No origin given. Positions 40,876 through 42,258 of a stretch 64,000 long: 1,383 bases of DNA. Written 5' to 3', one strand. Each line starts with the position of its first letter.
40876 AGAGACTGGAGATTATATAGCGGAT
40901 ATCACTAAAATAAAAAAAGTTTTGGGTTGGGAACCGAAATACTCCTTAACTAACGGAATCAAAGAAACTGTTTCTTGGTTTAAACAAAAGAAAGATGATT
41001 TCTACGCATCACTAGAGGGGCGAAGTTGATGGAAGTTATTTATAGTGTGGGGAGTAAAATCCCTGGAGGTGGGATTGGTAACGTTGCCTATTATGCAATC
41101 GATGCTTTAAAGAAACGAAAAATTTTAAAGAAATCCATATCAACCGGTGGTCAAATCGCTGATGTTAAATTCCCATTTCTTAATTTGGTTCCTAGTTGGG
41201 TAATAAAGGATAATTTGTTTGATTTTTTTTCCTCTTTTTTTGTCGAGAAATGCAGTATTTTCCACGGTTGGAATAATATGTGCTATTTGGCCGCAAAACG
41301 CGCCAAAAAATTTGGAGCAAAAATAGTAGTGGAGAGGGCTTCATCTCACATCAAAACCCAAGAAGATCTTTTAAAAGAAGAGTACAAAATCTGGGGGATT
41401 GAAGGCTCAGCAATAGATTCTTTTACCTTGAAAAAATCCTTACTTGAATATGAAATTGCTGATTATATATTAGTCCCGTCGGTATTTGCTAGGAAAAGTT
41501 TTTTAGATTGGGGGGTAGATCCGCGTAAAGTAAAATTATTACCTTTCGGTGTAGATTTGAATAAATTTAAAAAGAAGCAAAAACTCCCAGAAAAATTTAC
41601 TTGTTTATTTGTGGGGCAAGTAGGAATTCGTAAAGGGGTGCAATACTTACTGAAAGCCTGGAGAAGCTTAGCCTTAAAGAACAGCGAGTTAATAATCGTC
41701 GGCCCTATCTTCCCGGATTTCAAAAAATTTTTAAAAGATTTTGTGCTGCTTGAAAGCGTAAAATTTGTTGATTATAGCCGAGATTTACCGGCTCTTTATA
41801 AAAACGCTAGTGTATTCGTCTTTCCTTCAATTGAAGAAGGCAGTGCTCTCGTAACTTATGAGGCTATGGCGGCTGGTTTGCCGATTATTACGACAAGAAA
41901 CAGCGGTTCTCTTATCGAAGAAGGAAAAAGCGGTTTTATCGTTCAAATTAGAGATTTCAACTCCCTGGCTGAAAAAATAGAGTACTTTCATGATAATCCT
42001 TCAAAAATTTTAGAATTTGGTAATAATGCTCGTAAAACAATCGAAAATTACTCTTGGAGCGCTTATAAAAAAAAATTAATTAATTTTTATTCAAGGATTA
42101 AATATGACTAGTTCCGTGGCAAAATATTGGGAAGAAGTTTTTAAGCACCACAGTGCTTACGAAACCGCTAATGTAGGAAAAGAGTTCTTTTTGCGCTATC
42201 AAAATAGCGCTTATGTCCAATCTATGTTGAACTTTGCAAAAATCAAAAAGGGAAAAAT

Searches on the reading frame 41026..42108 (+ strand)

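Call 42: search_protein_families(library=pfam, proteins=[window:41026-42108:+], max_evalue=0.0001)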
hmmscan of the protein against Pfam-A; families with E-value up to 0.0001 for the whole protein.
window:41026-42108:+ (361 aa): 5 families
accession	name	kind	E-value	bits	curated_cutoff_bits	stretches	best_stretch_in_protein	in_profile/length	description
PF00534.26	Glycos_transf_1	-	6.5e-30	104.3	26.4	1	180-337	5-171/172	Glycosyl transferases group 1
PF13692.12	Glyco_trans_1_4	-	4.8e-28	98.7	27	1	191-322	2-140/142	Glycosyl transferases group 1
PF20706.3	GT4-conflict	-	1.4e-10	41.2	26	1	166-348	171-382/385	Family 4 Glycosyltransferase in conflict systems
PF13524.12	Glyco_trans_1_2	-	4.4e-07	30.4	25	1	207-344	4-135/144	Glycosyl transferase-like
PF13439.12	Glyco_transf_4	-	6.1e-05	23.5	28.5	0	75-179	72-169/170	Glycosyltransferase Family 4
